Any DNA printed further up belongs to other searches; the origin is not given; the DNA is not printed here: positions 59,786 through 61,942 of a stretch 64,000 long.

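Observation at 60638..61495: Seven-bladed RCC1-like beta-propeller inserted into the first external loop of an OppC-type permease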

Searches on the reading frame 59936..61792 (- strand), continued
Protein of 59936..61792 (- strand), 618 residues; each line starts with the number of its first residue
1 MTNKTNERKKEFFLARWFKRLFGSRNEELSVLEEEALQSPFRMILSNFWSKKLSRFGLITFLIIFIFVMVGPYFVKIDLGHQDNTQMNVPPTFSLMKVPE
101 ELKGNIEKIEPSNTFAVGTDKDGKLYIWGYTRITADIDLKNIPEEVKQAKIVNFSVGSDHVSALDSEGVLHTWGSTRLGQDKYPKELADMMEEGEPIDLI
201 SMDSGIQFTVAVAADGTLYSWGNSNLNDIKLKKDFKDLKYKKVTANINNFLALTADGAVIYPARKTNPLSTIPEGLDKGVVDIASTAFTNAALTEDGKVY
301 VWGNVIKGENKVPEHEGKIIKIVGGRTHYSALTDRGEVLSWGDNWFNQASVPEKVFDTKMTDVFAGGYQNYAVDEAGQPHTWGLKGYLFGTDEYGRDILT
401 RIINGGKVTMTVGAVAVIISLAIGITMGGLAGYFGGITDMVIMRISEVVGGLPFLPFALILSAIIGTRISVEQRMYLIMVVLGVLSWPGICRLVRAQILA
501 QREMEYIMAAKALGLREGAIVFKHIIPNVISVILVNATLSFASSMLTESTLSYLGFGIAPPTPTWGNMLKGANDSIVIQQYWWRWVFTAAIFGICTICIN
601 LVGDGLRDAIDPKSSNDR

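Call 12: find_related_loci(query=A1, collection=genome_contigs, flank=10000)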
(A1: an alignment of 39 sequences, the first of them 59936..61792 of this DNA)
Query A1 (618 aa) in genome_contigs; peptide patterns used: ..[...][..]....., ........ (x = any residue, [..] = any of these).
600 stretches matched a pattern (row limit reached: there are more); 587 encode a relative of the query (tblastn E <= 1e-3); the best 80 are kept; 80 distinct loci.
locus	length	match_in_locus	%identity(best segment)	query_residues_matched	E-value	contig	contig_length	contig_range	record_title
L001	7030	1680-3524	61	1-618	0e+0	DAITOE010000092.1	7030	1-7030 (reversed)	MAG TPA_asm: Clostridia bacterium isolate CTOTU19891 NODE_7620_length_7030_cov_6.280860, whole genome shotgun sequence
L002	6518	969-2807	63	1-615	0e+0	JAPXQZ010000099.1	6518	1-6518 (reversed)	MAG: Clostridia bacterium isolate binned_ad_9.104 NODE_18408_length_6518_cov_1.565796, whole genome shotgun sequence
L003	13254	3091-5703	59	18-615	0e+0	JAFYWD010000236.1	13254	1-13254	MAG: Lachnospiraceae bacterium isolate RGIG7476 Water_buffalos_Colon-3__c240079, whole genome shotgun sequence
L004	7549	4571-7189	60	5-618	0e+0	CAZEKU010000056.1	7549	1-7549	MAG TPA_asm: uncultured Oscillospiraceae bacterium isolate SRP313737_co1_352 genome assembly, contig: NODE_14193_length_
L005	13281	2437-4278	57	6-614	0e+0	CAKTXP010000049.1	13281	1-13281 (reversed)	MAG: uncultured Clostridia bacterium isolate REFINED_METABAT215_TOP10_CONTIGS_1500_ASSEMBLY_K77_MERGED__Hadza_PheChl_Fib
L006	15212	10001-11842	56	6-614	0e+0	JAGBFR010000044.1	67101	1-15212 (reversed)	MAG: Clostridia bacterium isolate RGIG9076 Water_deer_Rectum.Co__c788923, whole genome shotgun sequence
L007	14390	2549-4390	56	6-614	0e+0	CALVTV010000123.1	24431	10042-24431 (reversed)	MAG: uncultured Clostridia bacterium isolate E09__bin42 genome assembly, contig: E09__k127_2034628, whole genome shotgun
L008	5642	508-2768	55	8-615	0e+0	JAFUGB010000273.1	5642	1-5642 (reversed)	MAG: Clostridia bacterium isolate RGIG4462 Roe_deer_Omasum-5__c186952, whole genome shotgun sequence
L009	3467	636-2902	54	7-618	0e+0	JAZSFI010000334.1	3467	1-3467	MAG: Clostridia bacterium isolate T1900044582_TS20190048.MAGScoT_cleanbin_000062 SGB_577_k141_285400, whole genome shotg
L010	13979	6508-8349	51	2-615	0e+0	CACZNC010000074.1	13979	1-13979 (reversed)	MAG: uncultured Ruminococcus sp. isolate RUG12770 genome assembly, contig: RUG12770_asm_74, whole genome shotgun sequenc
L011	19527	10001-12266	53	14-614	0e+0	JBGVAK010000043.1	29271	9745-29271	MAG: Christensenellales bacterium isolate ruminal_MAG_432 ruminal_MAG_432_contig_0043, whole genome shotgun sequence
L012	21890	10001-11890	52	7-615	0e+0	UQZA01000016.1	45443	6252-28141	uncultured Clostridiales bacterium isolate UMGS777 genome assembly, contig: NODE_346_length_45443_cov_9.047766, whole ge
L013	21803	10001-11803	50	12-614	0e+0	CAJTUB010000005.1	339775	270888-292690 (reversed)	MAG TPA_asm: uncultured Lachnospiraceae bacterium isolate MGBC108918 genome assembly, contig: MGBC108918.5, whole genome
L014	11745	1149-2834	52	51-615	1e-180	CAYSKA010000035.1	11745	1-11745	MAG TPA_asm: uncultured Oscillospiraceae bacterium isolate SRP335695_co1_142 genome assembly, contig: NODE_2573_length_1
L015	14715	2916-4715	47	1-615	3e-172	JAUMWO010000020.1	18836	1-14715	MAG: Bacillota bacterium isolate S15M_Sa_10_sub NODE_1429_length_18836_cov_4.800277, whole genome shotgun sequence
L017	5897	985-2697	44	31-618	2e-166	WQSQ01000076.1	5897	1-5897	MAG: Treponema sp. isolate Co191P3bin16 JGI24695J34938_10008395, whole genome shotgun sequence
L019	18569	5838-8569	42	3-618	9e-159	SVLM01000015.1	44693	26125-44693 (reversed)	MAG: Oscillospiraceae bacterium isolate SIG487 NODE_18664_length_44693_cov_4.368016, whole genome shotgun sequence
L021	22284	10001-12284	53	13-614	0e+0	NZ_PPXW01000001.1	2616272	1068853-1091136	Clostridium sp. Cult1 NODE_1, whole genome shotgun sequence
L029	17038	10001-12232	45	389-613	3e-61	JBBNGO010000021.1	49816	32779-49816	Hominicoprocola fusiformis strain CLA-AA-H188 CLAAAH188_contig_21_length_49816, whole genome shotgun sequence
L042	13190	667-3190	46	389-613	3e-58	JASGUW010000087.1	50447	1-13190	MAG: Bacillota bacterium isolate MAG87_KBP c_000000028942, whole genome shotgun sequence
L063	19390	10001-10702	42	387-618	8e-56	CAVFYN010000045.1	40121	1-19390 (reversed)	Bacteroidaceae bacterium isolate H07645-L1_cleanbin_000030 genome assembly, contig: Spades_H07645-L1_contig_378, whole g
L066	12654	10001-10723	40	371-614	1e-55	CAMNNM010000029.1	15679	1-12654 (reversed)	MAG: uncultured Blautia sp. isolate SRR873598_bin.136_metaWRAP_v1.3_MAG genome assembly, contig: NODE.7626_length_15679_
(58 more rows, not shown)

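Call 20: predict_structure(alignment_id=A1)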
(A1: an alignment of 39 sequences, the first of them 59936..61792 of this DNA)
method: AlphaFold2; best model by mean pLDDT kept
length: 618 residues; sequences in the alignment: 39
mean_pLDDT: 78.8   pTM: 0.67
mean pLDDT of the five models: 78.8, 74.9, 72.0, 71.6, 70.0
residues with pLDDT >= 90: 223; 70-90: 240; 50-70: 101; < 50: 54
segments of 3 or more residues with pLDDT < 50: 1-12, 16-37, 82-87, 506-508, 575-578, 615-618
pLDDT, mean of each block of 10 residues (from residue 1): 32 46 37 47 74 84 83 65 49 81 93 90 92 82 92 91 93 90 93 91 92 95 89 91 94 96 92 93 94 94 92 93 94 95 91 88 92 93 79 67 76 81 88 84 88 70 66 72 83 84 57 57 68 76 75 63 63 50 60 76 74 51
secondary structure, 60 per line:
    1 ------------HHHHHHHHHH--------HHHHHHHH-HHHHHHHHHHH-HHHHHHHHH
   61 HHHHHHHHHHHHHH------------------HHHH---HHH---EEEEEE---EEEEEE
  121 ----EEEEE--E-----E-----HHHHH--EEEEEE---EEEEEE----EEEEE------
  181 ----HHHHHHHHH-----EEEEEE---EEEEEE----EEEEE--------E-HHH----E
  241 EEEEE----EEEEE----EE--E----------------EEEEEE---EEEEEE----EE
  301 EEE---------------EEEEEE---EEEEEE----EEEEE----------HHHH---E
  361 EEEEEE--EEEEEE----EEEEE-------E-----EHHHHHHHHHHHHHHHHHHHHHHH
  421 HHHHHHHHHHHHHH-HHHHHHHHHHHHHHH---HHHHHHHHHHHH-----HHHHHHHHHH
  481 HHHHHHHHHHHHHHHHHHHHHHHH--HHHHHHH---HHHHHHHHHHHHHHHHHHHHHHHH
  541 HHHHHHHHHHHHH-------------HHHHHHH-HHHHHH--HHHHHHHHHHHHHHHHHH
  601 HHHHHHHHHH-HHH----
elements in order: H13-22 H31-38 H40-50 H52-74 H93-96 E106-111 E115-120 E125-129 H144-148 E151-156 E160-165 E170-174 H185-193 E199-204 E208-213 E218-222 E240-245 E250-254 E280-285 E289-294 E299-303 E319-324 E328-333 E338-342 H353-356 E360-366 E369-374 E379-383 H398-434 H436-450 H454-465 H471-504 H507-513 H517-553 H567-573 H575-580 H583-610

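Call 23: fold_search(model_id=the predicted structure, library=pdb)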
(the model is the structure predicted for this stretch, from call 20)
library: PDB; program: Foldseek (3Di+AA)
matches with E <= 10: 998; with E <= 0.001: 529
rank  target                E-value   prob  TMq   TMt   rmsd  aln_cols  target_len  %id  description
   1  3qi0_C                3.0e-18  1.00  0.38  0.85   2.8       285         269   23  Structural, thermodynamic and kinetic analysis of the picomolar binding affinity interaction of the beta-lactamase inh (released 2011-07-20)
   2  1jtd_B                4.3e-18  1.00  0.39  0.85   4.7       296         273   22  Crystal structure of beta-lactamase inhibitor protein-II in complex with TEM-1 beta-lactamase (released 2001-10-03)
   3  3qi0_F                4.7e-18  1.00  0.38  0.83   2.9       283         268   23  Structural, thermodynamic and kinetic analysis of the picomolar binding affinity interaction of the beta-lactamase inh (released 2011-07-20)
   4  3qi0_A                5.3e-18  1.00  0.39  0.86   2.6       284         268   22  Structural, thermodynamic and kinetic analysis of the picomolar binding affinity interaction of the beta-lactamase inh (released 2011-07-20)
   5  3qhy_B                1.0e-17  1.00  0.35  0.77   2.7       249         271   24  Structural, thermodynamic and kinetic analysis of the picomolar binding affinity interaction of the beta-lactamase inh (released 2011-07-20)
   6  6xzm_A                6.0e-16  1.00  0.29  0.45   7.2       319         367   20  Arabidopsis UV-B photoreceptor UVR8 mutant D96N D107N W285A (released 2021-01-13)
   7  6xzn_B                1.0e-15  1.00  0.38  0.63   5.1       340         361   19  Arabidopsis UV-B photoreceptor UVR8 mutant G101S W285A (released 2021-01-13)
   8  4dnu                  1.0e-15  1.00  0.38  0.62   4.9       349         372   19  Crystal structure of the W285A mutant of UVB-resistance protein UVR8 (released 2012-03-07)
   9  4d9s_A                1.6e-15  1.00  0.38  0.59   4.9       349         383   19  Crystal structure of Arabidopsis thaliana UVR8 (UV Resistance locus 8) (released 2012-04-04)
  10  4dnw_A                2.2e-15  1.00  0.38  0.61   4.8       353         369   20  Crystal structure of UVB-resistance protein UVR8 (released 2012-03-07)
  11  6xzn_A                2.2e-15  1.00  0.38  0.61   5.8       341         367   18  Arabidopsis UV-B photoreceptor UVR8 mutant G101S W285A (released 2021-01-13)
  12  8gqe_B                2.9e-15  1.00  0.29  0.43   7.1       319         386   21  Crystal structure of the W285A mutant of UVR8 in complex with RUP2 (released 2022-09-14)
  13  4dnv_A                3.6e-15  1.00  0.39  0.63   5.0       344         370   18  Crystal structure of the W285F mutant of UVB-resistance protein UVR8 (released 2012-03-07)
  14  4nc4_A                3.7e-15  1.00  0.39  0.62   4.9       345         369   19  Crystal structure of photoreceptor AtUVR8 mutant W285F and light-induced structural changes at 120K (released 2016-10-26)
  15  4d9s_B                4.4e-15  1.00  0.38  0.61   5.1       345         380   19  Crystal structure of Arabidopsis thaliana UVR8 (UV Resistance locus 8) (released 2012-04-04)
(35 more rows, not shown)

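Call 28: search_protein_families(library=pfam, proteins=[L029:10697-12244:+, L042:1421-3202:+, L063:8648-10699:+, L066:8525-10732:+, L019:6605-8572:+, L017:940-2700:+], max_evalue=0.01)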
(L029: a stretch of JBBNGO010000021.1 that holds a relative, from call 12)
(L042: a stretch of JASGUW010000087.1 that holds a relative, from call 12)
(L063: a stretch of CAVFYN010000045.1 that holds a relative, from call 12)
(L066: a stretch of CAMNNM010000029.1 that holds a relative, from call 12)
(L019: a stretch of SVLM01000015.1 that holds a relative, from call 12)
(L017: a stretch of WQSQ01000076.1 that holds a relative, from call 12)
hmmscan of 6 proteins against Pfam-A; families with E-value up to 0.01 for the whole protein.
L029:10697-12244:+ (515 aa): 2 families
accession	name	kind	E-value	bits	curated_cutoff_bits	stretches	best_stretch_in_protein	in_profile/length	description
PF00528.27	BPD_transp_1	-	7e-30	104.6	26.4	1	322-515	1-184/184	Binding-protein-dependent transport system inner membrane component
PF12911.12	OppC_N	-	3.1e-12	46.6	23.9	1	31-78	1-48/53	N-terminal TM domain of oligopeptide transport permease C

L042:1421-3202:+ (593 aa): 2 families
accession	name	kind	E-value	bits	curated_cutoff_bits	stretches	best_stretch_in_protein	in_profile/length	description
PF00528.27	BPD_transp_1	-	2.4e-25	89.8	26.4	1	400-593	1-184/184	Binding-protein-dependent transport system inner membrane component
PF12911.12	OppC_N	-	1.3e-11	44.6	23.9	1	37-81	1-45/53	N-terminal TM domain of oligopeptide transport permease C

L063:8648-10699:+ (683 aa): 2 families
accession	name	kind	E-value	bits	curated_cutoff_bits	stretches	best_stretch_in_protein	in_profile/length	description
PF00528.27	BPD_transp_1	-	1.8e-33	116.3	26.4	1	489-682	1-183/184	Binding-protein-dependent transport system inner membrane component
PF12911.12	OppC_N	-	5.5e-14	52.2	23.9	1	41-90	1-50/53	N-terminal TM domain of oligopeptide transport permease C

L066:8525-10732:+ (735 aa): 2 families
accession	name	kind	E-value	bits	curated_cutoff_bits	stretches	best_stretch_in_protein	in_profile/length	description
PF00528.27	BPD_transp_1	-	1.2e-28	100.6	26.4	1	542-734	1-183/184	Binding-protein-dependent transport system inner membrane component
PF12911.12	OppC_N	-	6.1e-10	39.3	23.9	1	38-85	1-48/53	N-terminal TM domain of oligopeptide transport permease C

L019:6605-8572:+ (655 aa): 6 families
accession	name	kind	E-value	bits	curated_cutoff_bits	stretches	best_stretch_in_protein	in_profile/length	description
PF25390.1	WD40_RLD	-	1.1e-36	127.3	150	2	113-247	140-274/363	RCC1-like domain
PF00528.27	BPD_transp_1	-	3.9e-33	115.2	26.4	1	460-650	1-181/184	Binding-protein-dependent transport system inner membrane component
PF13540.12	RCC1_2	-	9.8e-32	108.4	22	3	359-387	2-30/30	Regulator of chromosome condensation (RCC1) repeat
PF12911.12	OppC_N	-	8.6e-08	32.4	23.9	1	50-102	1-53/53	N-terminal TM domain of oligopeptide transport permease C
PF00415.24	RCC1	-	2.6e-06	28.3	21.7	0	180-234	2-50/50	Regulator of chromosome condensation (RCC1) repeat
PF25384.1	Alsin_RLD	-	4.4e-05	23.4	100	0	359-390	278-309/405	Alsin RCC1-like domain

L017:940-2700:+ (586 aa): 5 families
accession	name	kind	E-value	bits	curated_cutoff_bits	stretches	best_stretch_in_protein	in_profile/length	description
PF25390.1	WD40_RLD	-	1.1e-32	114.2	150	2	166-356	27-224/363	RCC1-like domain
PF00528.27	BPD_transp_1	-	1.3e-31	110.2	26.4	1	393-582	1-181/184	Binding-protein-dependent transport system inner membrane component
PF13540.12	RCC1_2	-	3.3e-23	81.2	22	2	134-159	4-29/30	Regulator of chromosome condensation (RCC1) repeat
PF12911.12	OppC_N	-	2.1e-09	37.5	23.9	1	24-76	1-53/53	N-terminal TM domain of oligopeptide transport permease C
PF00415.24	RCC1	-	0.00041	21.3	21.7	0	307-320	1-14/50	Regulator of chromosome condensation (RCC1) repeat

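Call 29: search_protein_families(library=pfam, proteins=[L021:7380-9293:+, L006:6683-8572:+], max_evalue=0.001)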
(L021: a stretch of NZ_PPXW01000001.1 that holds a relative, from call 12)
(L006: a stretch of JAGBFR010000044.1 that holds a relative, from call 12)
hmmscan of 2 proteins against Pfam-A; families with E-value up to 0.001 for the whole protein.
L021:7380-9293:+ (637 aa): 1 family
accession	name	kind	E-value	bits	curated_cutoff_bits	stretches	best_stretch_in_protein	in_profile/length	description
PF00496.27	SBP_bac_5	-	1.3e-41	143.4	32.4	1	115-502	10-326/368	Bacterial extracellular solute-binding proteins, family 5 Middle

L006:6683-8572:+ (629 aa): 1 family
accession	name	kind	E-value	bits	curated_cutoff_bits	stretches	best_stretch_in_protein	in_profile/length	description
PF00496.27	SBP_bac_5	-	1.7e-30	106.8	32.4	1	92-452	14-288/368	Bacterial extracellular solute-binding proteins, family 5 Middle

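Call 33: search_solved_structures(query=L021:7380-9293:+, max_evalue=0.001)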
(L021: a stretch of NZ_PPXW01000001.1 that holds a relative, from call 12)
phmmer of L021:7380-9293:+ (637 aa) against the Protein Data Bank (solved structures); distinct sequences matched with E-value up to 0.001: 22.
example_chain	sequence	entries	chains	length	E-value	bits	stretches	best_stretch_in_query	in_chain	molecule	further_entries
9p48_A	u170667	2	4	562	4e-32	114.7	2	64-412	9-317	Peptide ABC transporter, peptide-binding protein OppA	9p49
8are_A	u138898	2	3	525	8.9e-13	50.7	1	86-213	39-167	Oligopeptide-binding protein OppA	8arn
9pv8_A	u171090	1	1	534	1.9e-06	29.8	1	87-217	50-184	Oligopeptide-binding protein OppA3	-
3drf_A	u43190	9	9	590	3.2e-06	29.1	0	278-448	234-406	Oligopeptide-binding protein oppA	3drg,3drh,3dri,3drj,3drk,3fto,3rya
4gl8_A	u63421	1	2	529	4.2e-06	28.7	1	81-218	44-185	Oligopeptide ABC transporter OppAIV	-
5isu_A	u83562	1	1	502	1.1e-05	27.3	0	118-146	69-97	Lmo0135 protein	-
9pl3_A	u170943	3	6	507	1.5e-05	26.9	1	281-448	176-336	Peptide ABC transporter, peptide-binding protein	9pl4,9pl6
4faj_A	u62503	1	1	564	2.4e-05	26.2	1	119-217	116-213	PrgZ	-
6wm6_A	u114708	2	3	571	3.9e-05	25.5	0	263-405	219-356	Extracellular solute-binding protein, family 5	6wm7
1dpp_A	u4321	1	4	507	4.7e-05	25.2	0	109-435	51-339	DIPEPTIDE BINDING PROTEIN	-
1dpe_A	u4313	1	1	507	5e-05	25.1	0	262-435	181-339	DIPEPTIDE-BINDING PROTEIN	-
8z1y_F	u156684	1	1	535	5.9e-05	24.9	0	109-435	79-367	Dipeptide-binding protein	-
8z1z_F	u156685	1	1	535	5.9e-05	24.9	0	109-435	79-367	Dipeptide-binding protein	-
1b05_A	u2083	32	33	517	6.4e-05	24.8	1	113-217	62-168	PERIPLASMIC OLIGOPEPTIDE-BINDING PROTEIN | PROTEIN (OLIGO-PEPTIDE BINDING PROTEIN) | PERIPLASMIC OLIGO-PEPTIDE BINDING PROTEIN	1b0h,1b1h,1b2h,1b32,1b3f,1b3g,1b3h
8ay0_A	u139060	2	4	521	8.2e-05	24.4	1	61-213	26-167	Dipeptide-binding protein DppE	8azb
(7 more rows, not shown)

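Call 48: find_encoding_contigs(protein=P0001, flank=10000, max_places=2)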
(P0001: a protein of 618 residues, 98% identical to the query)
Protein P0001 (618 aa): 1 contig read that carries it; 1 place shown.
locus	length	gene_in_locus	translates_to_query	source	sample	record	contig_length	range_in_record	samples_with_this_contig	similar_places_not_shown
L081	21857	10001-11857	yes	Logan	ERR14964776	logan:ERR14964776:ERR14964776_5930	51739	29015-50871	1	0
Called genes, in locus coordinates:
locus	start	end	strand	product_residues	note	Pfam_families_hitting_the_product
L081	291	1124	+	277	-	PF12799:LRR_4 (faint)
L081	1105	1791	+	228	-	-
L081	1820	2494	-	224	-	PF01381:HTH_3, PF07022:Phage_CI_repr (faint), PF12844:HTH_19, PF13560:HTH_31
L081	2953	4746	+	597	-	PF00664:ABC_membrane, PF00005:ABC_tran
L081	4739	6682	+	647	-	PF00664:ABC_membrane, PF00005:ABC_tran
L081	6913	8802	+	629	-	PF00496:SBP_bac_5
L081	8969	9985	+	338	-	PF19300:BPD_transp_1_N, PF00528:BPD_transp_1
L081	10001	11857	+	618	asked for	PF12911:OppC_N (weak), PF25390:WD40_RLD, PF13540:RCC1_2 (faint), PF25390:WD40_RLD, PF00528:BPD_transp_1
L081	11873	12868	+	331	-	PF00005:ABC_tran, PF13304:AAA_21 (weak), PF08352:oligo_HPY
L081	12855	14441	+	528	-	PF00005:ABC_tran, PF08352:oligo_HPY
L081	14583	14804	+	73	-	-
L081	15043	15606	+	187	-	PF00440:TetR_N (faint), PF14278:TetR_C_8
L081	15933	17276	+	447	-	PF04055:Radical_SAM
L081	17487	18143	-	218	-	PF01144:CoA_trans, PF13336:AcetylCoA_hyd_C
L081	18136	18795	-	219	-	PF01144:CoA_trans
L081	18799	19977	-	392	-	PF00108:Thiolase_N, PF00109:ketoacyl-synt (weak), PF02803:Thiolase_C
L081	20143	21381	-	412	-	PF02073:Peptidase_M29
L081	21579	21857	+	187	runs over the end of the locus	PF12672:DUF3793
